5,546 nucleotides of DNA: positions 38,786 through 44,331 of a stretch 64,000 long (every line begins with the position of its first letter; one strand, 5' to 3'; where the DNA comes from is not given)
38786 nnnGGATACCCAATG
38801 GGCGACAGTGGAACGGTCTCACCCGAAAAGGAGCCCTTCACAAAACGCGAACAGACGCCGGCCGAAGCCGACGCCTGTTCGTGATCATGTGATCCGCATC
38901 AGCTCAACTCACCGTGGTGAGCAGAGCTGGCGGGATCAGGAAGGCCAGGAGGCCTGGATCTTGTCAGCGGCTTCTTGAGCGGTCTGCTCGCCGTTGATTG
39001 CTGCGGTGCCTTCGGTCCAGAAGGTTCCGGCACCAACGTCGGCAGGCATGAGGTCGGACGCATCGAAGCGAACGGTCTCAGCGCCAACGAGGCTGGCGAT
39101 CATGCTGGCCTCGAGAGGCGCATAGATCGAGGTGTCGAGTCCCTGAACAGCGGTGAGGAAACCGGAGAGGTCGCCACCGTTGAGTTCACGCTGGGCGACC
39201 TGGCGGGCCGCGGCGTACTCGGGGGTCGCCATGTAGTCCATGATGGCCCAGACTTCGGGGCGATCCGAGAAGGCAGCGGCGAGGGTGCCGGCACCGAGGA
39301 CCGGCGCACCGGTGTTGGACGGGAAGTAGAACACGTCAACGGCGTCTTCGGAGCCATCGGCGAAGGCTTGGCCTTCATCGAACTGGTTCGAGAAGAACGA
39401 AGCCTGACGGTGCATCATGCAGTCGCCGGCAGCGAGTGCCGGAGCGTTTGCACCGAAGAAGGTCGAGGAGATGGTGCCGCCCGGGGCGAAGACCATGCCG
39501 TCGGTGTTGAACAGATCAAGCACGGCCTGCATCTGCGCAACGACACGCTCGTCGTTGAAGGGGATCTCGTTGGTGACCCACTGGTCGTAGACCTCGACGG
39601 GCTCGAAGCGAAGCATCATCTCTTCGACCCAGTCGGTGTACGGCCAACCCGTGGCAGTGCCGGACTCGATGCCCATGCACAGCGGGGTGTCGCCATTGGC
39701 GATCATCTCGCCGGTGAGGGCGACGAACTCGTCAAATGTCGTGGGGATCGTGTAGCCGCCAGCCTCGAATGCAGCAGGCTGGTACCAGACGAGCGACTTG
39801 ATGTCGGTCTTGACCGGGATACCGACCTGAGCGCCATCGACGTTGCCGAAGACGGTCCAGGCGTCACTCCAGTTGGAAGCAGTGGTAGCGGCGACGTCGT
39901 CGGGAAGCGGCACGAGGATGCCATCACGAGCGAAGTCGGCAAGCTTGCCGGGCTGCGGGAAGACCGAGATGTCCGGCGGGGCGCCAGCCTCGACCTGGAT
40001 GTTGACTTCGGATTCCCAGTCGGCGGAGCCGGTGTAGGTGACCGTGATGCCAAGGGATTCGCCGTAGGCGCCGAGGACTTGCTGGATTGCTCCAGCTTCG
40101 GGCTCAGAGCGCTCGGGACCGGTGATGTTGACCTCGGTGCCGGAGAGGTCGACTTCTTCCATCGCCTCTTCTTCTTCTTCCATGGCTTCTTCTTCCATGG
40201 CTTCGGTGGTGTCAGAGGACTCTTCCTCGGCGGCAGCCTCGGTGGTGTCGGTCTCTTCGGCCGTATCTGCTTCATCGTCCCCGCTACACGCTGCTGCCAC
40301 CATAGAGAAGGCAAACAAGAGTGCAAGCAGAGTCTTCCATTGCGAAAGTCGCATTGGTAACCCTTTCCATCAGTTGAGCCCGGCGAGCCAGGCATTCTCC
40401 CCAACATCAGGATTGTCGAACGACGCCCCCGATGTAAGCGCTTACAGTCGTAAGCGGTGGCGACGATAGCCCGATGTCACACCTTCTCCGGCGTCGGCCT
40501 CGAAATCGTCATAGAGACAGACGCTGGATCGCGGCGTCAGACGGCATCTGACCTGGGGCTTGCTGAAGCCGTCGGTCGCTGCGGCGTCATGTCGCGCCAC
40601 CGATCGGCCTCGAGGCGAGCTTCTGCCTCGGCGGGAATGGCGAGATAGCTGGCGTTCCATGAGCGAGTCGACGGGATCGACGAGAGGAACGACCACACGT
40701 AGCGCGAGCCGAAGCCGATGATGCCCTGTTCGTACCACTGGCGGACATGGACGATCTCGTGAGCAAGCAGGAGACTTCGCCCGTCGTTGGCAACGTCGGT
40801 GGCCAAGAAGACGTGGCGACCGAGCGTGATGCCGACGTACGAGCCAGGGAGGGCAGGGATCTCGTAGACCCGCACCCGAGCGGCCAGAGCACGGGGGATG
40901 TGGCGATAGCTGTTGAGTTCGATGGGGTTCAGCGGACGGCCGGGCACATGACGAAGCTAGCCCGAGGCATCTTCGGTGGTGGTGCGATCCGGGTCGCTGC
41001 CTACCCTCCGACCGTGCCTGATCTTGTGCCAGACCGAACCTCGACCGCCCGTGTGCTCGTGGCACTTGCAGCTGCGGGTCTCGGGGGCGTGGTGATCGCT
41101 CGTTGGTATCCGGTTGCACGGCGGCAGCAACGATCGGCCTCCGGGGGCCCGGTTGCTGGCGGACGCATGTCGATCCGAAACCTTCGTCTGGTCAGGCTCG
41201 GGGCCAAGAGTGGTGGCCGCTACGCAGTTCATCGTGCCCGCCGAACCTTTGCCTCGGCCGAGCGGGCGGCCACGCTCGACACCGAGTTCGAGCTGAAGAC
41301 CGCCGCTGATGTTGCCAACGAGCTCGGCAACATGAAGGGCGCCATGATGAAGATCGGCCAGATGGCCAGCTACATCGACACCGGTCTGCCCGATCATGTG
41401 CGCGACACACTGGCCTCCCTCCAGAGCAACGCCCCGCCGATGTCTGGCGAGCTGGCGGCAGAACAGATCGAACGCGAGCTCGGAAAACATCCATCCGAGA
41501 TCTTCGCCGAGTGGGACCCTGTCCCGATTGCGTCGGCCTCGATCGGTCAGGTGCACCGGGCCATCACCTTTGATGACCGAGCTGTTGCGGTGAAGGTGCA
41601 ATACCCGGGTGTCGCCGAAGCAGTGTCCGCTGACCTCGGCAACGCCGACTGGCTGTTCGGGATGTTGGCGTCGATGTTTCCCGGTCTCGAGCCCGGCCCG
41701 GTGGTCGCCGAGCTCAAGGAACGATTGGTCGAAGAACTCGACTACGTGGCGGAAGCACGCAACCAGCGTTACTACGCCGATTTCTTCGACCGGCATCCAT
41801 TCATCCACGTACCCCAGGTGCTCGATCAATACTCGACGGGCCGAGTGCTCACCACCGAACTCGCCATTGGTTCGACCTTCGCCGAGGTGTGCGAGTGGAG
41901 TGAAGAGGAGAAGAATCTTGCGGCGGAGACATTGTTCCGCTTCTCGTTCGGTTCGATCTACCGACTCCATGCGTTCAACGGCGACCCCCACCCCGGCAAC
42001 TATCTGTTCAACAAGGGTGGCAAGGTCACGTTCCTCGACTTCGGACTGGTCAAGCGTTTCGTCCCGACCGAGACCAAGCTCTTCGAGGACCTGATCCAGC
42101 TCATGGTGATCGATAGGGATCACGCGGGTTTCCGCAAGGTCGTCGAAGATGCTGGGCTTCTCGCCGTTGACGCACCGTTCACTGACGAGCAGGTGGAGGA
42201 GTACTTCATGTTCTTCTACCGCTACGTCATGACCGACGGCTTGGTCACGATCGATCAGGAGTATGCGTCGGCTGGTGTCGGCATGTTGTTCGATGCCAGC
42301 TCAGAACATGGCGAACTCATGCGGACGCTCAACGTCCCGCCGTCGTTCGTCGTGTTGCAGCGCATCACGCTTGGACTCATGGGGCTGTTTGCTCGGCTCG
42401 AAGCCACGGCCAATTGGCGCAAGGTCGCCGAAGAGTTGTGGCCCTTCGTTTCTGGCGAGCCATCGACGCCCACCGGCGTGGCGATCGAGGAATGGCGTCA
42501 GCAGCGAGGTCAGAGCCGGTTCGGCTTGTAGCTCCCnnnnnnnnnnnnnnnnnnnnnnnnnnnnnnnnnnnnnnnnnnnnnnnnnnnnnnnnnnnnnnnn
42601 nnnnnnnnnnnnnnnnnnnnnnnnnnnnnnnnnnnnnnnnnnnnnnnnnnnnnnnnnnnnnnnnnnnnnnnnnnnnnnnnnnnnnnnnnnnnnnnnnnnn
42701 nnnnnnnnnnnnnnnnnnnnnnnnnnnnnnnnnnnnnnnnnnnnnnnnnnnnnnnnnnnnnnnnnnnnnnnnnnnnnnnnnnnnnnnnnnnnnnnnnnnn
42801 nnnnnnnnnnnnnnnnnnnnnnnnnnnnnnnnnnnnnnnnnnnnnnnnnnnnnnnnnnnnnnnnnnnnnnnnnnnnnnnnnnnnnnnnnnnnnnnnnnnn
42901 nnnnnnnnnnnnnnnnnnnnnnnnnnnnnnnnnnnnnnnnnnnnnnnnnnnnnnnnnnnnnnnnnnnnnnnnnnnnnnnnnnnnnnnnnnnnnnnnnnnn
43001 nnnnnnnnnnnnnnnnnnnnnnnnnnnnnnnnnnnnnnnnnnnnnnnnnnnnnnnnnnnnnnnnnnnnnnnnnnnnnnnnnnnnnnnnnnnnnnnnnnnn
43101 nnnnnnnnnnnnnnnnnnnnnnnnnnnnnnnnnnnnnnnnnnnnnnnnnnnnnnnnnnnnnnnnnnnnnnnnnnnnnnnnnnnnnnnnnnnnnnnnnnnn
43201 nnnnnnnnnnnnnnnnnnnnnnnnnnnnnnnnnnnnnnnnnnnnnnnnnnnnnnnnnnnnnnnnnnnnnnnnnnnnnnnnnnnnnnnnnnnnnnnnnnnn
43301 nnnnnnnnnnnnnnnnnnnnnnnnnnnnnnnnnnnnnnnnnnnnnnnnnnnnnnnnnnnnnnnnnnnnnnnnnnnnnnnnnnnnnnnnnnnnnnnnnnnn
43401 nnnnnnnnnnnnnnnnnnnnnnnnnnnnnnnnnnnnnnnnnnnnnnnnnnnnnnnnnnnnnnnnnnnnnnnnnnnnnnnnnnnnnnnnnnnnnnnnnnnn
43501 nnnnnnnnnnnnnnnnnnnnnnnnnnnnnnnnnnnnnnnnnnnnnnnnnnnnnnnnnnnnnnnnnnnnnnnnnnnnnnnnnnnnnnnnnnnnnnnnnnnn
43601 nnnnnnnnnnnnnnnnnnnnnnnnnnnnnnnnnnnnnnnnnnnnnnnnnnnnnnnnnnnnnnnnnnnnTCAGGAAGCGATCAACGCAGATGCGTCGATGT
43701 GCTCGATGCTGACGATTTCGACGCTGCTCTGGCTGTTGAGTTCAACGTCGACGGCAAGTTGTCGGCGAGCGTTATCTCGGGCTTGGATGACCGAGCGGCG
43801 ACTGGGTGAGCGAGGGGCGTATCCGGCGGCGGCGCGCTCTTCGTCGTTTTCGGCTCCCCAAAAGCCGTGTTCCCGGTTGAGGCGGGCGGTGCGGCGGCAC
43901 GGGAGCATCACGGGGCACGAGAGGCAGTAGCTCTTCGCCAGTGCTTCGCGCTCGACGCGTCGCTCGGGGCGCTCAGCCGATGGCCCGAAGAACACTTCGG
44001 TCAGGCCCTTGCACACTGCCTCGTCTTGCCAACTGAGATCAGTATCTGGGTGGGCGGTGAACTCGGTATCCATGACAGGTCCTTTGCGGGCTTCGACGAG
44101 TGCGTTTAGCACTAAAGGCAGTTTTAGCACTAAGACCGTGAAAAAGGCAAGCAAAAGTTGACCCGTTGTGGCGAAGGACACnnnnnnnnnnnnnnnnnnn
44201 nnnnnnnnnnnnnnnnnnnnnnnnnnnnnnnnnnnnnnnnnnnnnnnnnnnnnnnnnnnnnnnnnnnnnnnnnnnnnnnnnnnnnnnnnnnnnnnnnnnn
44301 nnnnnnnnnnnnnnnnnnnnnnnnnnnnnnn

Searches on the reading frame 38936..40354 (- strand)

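Call 34: search_protein_families(library=pfam, proteins=[window:38936-40354:-])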
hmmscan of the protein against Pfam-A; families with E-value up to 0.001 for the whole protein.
window:38936-40354:- (472 aa): 1 family
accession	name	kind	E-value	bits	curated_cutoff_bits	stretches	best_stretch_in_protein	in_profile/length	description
PF01547.30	SBP_bac_1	-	4.6e-18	66.7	26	1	88-381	8-306/307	Bacterial extracellular solute-binding protein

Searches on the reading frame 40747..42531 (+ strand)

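Call 34: search_protein_families(library=pfam, proteins=[window:40747-42531:+])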
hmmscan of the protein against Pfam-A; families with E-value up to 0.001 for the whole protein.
window:40747-42531:+ (594 aa): 1 family
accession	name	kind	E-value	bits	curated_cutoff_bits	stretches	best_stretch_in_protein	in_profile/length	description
PF03109.22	ABC1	-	7.2e-60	202.6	22.9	1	225-464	2-242/244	ABC1 atypical kinase-like domain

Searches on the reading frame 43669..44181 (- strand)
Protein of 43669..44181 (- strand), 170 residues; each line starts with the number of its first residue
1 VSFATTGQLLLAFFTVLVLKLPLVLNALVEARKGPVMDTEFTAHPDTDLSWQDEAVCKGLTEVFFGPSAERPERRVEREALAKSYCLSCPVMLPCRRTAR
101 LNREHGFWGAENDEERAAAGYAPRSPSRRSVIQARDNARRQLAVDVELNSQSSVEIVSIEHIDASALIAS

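Call 34: search_protein_families(library=pfam, proteins=[window:43669-44181:-])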
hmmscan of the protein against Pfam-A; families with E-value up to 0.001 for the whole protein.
window:43669-44181:- (170 aa): 1 family
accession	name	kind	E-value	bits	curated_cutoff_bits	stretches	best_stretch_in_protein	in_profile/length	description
PF02467.21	Whib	-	3e-10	41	23.6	1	51-118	1-64/65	Transcription factor WhiB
